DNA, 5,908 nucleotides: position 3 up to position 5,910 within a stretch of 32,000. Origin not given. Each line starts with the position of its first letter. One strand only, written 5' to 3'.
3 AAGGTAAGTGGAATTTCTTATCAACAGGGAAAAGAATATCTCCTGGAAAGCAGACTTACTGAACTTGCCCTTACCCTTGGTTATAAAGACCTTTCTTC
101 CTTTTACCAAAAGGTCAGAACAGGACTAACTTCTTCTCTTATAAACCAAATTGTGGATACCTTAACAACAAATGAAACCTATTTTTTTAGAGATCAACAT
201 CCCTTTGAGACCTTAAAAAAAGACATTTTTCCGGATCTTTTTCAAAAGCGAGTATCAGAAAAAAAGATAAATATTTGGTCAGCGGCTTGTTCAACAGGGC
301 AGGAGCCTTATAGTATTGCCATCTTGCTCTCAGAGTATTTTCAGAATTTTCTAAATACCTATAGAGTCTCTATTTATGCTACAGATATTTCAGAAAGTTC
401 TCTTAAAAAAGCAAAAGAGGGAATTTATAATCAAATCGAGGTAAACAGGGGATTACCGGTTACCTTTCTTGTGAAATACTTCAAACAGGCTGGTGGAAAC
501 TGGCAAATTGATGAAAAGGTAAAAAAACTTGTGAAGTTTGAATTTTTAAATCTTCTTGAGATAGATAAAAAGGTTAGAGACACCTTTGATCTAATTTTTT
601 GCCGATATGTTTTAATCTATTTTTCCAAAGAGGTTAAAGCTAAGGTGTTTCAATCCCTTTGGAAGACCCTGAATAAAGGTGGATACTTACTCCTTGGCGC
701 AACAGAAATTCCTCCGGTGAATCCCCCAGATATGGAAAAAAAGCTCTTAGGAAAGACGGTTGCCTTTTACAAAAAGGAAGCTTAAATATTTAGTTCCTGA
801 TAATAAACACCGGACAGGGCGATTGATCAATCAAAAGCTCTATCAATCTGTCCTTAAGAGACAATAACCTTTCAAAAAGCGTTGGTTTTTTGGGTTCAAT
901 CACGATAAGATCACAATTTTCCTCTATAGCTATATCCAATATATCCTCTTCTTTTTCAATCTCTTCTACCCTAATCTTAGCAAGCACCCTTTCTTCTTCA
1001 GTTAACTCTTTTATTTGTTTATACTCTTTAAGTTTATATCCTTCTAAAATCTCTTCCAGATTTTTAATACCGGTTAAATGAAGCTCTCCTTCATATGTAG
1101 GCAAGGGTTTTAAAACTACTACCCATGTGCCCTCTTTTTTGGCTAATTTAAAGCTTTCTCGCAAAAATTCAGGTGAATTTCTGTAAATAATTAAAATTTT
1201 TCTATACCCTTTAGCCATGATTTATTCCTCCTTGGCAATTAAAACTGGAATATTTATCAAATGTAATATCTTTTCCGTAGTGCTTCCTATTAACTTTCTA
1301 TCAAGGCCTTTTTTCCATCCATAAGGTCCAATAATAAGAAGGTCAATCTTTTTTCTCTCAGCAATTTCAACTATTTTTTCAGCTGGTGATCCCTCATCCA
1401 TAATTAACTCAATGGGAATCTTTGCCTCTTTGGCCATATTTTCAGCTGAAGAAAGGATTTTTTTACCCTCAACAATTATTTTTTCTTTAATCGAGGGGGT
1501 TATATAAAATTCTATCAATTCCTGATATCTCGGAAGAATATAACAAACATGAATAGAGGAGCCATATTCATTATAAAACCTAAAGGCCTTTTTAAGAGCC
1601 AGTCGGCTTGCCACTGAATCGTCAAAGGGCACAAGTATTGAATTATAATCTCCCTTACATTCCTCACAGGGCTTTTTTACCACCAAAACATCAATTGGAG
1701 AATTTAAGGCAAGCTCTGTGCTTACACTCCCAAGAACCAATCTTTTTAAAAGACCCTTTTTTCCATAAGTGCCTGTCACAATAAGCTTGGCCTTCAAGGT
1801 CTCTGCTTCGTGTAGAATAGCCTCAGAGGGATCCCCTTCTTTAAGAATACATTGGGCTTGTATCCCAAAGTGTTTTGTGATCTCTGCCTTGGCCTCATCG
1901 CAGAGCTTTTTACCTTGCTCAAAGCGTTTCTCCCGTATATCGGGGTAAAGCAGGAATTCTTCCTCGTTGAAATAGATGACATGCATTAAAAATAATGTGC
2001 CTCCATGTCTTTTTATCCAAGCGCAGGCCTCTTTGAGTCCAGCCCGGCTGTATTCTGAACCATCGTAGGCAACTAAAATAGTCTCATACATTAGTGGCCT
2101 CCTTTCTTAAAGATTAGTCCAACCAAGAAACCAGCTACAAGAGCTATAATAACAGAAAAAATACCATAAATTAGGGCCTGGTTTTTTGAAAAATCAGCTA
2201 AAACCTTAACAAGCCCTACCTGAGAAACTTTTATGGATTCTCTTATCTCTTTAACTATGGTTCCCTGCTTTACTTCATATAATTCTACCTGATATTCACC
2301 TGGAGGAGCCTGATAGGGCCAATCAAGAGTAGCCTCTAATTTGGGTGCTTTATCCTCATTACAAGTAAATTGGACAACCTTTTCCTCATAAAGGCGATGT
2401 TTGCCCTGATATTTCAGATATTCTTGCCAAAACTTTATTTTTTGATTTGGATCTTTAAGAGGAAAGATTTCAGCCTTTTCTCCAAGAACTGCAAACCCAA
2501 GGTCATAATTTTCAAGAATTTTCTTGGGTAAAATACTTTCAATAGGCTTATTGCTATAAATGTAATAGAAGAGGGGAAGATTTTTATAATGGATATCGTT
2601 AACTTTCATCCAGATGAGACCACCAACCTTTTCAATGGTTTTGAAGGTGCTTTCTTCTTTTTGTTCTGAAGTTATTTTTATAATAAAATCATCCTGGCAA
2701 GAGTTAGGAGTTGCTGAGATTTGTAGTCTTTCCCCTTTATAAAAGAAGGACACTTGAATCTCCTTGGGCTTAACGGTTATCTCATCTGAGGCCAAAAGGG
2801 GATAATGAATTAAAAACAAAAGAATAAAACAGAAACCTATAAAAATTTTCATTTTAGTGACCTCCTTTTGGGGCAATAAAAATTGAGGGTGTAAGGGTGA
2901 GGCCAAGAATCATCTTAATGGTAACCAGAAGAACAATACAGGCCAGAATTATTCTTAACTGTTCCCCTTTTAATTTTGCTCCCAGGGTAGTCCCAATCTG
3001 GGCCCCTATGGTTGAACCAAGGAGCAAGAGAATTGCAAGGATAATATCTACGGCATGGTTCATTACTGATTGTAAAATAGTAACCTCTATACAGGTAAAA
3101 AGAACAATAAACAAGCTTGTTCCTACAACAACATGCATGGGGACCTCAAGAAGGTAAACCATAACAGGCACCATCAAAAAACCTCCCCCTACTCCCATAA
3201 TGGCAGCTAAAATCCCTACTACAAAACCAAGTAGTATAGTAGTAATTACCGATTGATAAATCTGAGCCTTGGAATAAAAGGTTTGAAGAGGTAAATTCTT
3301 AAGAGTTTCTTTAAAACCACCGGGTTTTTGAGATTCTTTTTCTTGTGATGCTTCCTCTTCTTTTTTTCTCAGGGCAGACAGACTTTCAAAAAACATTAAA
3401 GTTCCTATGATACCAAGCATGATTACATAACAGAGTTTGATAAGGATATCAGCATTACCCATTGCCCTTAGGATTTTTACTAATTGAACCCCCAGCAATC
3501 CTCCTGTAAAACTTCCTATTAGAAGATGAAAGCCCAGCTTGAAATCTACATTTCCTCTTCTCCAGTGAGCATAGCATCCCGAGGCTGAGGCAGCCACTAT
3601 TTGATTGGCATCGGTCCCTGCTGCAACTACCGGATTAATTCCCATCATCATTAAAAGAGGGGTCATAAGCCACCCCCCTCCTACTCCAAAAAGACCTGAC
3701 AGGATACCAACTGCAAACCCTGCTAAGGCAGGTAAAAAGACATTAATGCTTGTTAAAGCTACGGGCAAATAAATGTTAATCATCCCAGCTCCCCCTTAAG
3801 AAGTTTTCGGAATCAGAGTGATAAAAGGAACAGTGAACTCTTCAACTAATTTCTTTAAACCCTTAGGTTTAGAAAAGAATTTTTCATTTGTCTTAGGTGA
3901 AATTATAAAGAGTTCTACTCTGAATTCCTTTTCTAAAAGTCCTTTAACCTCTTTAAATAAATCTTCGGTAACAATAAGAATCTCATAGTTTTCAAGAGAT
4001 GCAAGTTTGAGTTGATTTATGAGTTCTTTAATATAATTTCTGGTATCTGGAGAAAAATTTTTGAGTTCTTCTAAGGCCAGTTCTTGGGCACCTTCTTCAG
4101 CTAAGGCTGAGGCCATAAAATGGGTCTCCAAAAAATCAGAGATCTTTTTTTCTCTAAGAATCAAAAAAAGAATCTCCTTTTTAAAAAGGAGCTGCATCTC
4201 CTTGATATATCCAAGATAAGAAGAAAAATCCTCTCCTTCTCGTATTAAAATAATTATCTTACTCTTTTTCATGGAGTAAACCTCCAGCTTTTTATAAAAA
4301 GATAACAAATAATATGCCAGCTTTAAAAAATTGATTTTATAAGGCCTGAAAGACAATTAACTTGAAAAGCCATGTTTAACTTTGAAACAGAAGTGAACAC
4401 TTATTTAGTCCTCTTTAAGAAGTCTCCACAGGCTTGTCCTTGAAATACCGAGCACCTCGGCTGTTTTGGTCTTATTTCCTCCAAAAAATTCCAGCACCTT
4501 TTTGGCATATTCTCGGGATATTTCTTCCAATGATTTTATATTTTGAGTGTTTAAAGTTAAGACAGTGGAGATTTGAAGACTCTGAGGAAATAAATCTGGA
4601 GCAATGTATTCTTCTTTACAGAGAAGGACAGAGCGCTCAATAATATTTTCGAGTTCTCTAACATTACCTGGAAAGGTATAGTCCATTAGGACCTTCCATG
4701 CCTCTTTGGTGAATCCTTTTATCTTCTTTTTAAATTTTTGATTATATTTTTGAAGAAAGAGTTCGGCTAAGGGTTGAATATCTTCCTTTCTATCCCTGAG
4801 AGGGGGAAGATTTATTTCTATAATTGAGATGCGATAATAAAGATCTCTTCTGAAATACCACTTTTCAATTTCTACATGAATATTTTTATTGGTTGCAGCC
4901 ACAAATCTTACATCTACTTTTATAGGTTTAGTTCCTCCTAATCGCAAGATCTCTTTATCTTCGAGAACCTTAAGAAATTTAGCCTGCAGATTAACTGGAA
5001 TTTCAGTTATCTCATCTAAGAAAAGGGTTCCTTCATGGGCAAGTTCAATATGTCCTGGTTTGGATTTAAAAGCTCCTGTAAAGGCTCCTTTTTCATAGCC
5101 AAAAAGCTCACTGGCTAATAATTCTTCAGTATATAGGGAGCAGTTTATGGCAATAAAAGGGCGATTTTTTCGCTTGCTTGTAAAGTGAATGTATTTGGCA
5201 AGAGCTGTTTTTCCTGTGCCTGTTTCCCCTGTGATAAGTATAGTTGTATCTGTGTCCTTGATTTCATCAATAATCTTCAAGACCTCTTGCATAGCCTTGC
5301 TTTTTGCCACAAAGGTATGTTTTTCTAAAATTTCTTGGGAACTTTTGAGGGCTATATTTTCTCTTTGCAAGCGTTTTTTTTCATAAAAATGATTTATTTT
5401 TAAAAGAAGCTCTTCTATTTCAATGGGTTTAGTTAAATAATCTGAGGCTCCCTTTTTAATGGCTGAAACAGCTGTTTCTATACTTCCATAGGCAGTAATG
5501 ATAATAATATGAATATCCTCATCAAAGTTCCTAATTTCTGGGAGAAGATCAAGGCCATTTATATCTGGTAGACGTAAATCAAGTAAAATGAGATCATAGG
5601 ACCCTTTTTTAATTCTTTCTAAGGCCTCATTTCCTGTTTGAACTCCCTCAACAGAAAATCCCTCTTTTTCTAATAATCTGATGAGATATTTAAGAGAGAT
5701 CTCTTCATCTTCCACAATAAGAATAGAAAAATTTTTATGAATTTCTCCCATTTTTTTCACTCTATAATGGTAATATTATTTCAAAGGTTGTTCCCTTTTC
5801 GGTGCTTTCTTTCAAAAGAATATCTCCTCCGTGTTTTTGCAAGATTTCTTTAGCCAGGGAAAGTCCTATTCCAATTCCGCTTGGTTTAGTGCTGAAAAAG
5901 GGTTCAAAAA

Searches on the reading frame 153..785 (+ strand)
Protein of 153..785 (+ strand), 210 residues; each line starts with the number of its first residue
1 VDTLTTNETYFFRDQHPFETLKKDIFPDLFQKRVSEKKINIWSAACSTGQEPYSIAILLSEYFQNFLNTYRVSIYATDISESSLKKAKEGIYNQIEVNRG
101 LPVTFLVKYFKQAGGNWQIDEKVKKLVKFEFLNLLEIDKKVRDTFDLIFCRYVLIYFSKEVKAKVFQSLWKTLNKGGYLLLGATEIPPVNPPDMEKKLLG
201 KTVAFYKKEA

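Call 87: search_protein_families(library=pfam, proteins=[window:153-785:+], max_evalue=0.001)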
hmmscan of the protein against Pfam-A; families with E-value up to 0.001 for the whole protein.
window:153-785:+ (210 aa): 5 families
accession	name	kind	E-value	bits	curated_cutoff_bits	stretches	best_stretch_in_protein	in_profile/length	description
PF01739.24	CheR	-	7.6e-60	202.1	27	1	7-188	1-180/195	CheR methyltransferase, SAM binding domain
PF08242.18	Methyltransf_12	-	9.4e-07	29.9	30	0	128-179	50-98/98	Methyltransferase domain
PF13847.12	Methyltransf_31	-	6.7e-06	26.3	27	1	126-181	55-109/145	Methyltransferase domain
PF13649.12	Methyltransf_25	-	9.7e-06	26.6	27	0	133-177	54-97/97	Methyltransferase domain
PF08241.18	Methyltransf_11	-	1.6e-05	25.9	21.2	0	140-180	55-94/95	Methyltransferase domain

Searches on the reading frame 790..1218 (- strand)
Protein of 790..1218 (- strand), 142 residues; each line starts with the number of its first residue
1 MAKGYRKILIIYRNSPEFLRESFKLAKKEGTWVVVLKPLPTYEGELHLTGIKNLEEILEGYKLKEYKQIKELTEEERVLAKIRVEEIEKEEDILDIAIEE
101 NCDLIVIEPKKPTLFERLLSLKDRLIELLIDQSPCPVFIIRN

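Call 87: search_protein_families(library=pfam, proteins=[window:790-1218:-], max_evalue=0.001)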
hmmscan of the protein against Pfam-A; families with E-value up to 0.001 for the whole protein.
window:790-1218:- (142 aa): 1 family
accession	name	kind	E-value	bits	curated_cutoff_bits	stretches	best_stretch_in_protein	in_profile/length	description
PF00582.32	Usp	-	6.7e-11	43.4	24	1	5-141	2-141/141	Universal stress protein family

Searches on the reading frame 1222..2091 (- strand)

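Call 87: search_protein_families(library=pfam, proteins=[window:1222-2091:-], max_evalue=0.001)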
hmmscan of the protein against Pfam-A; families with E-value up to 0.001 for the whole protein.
window:1222-2091:- (289 aa): 1 family
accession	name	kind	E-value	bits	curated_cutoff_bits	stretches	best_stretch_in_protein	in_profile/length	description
PF00582.32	Usp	-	1.6e-52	178.2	24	2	1-139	1-141/141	Universal stress protein family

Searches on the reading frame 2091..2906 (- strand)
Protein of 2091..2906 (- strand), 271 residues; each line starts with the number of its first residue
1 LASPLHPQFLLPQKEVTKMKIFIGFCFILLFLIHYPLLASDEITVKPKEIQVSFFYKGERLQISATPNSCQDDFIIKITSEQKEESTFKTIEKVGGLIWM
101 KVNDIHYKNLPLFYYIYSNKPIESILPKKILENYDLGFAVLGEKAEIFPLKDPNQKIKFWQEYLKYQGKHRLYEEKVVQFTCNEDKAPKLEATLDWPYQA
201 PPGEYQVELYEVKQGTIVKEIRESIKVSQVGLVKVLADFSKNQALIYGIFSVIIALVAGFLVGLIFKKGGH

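Call 87: search_protein_families(library=pfam, proteins=[window:2091-2906:-], max_evalue=0.001)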
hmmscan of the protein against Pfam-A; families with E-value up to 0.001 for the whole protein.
window:2091-2906:- (271 aa): 1 family
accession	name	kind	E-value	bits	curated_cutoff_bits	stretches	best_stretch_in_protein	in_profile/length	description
PF09608.15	Alph_Pro_TM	-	6.6e-43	147.5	24.5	1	44-268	5-227/227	Putative transmembrane protein (Alph_Pro_TM)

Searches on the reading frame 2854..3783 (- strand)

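Call 87: search_protein_families(library=pfam, proteins=[window:2854-3783:-], max_evalue=0.001)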
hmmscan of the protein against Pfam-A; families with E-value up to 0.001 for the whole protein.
window:2854-3783:- (309 aa): 1 family
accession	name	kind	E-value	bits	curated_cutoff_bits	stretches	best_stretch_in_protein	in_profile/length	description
PF01925.25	TauE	-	8.4e-56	189.7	32.6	1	19-291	2-237/237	Sulfite exporter TauE/SafE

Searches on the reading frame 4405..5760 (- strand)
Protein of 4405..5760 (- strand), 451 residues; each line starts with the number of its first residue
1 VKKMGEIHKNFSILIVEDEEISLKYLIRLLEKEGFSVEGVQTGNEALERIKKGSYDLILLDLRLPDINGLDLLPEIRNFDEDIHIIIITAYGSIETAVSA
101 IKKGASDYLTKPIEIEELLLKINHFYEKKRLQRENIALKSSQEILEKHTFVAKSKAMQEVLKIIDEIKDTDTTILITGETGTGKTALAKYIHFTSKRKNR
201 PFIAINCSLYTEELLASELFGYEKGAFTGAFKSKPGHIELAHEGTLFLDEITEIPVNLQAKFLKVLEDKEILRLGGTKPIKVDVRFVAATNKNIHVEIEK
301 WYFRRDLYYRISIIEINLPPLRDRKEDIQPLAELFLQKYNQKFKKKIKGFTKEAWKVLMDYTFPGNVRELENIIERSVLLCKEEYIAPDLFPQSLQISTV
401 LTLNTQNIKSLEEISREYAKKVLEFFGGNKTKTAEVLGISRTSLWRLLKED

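Call 87: search_protein_families(library=pfam, proteins=[window:4405-5760:-], max_evalue=0.001)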
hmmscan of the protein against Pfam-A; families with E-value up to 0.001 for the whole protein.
window:4405-5760:- (451 aa): 16 families
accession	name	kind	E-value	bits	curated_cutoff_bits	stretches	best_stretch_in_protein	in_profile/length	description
PF00158.32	Sigma54_activat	-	8.2e-66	221.3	20.2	1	151-316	2-167/168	Sigma-54 interaction domain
PF00072.30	Response_reg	-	1.5e-32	112.4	30.2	1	13-122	1-110/111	Response regulator receiver domain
PF25601.1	AAA_lid_14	-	2.2e-26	91.9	27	1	322-397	1-76/87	AAA+ ATPase lid domain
PF14532.12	Sigma54_activ_2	-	8.7e-20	71.8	25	1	151-321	1-138/138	Sigma-54 interaction domain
PF02954.25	HTH_8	-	6.7e-10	39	22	1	410-450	1-41/42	Bacterial regulatory protein, Fis family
PF07728.20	AAA_5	-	7.8e-10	39.3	22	1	174-293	2-124/139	AAA domain (dynein-related subfamily)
PF01078.27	Mg_chelatase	-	5.1e-09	36.3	20.3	1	229-291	93-157/207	Magnesium chelatase, subunit ChlI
PF07724.20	AAA_2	-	1.5e-08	35.3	27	1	172-293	4-126/166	AAA domain (Cdc48 subfamily)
PF00004.35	AAA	-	4.6e-07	30.8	21.2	1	174-292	1-110/131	ATPase family associated with various cellular activities (AAA)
PF13191.12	AAA_16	-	1.2e-05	26.4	32.6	1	150-226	2-85/167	AAA ATPase domain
PF13401.12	AAA_22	-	0.0001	23.1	27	1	170-211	4-45/130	AAA domain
PF00493.29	MCM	-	0.0001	21.9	23.3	1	169-271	55-150/224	MCM P-loop domain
PF06068.19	TIP49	-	0.00015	21.5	23.8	1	154-218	30-97/347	TIP49 P-loop domain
PF12775.13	AAA_7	-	0.00028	20.9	25.8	0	163-212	25-74/181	P-loop containing dynein motor region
PF13173.12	AAA_14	-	0.00036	21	27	0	172-256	3-76/129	AAA domain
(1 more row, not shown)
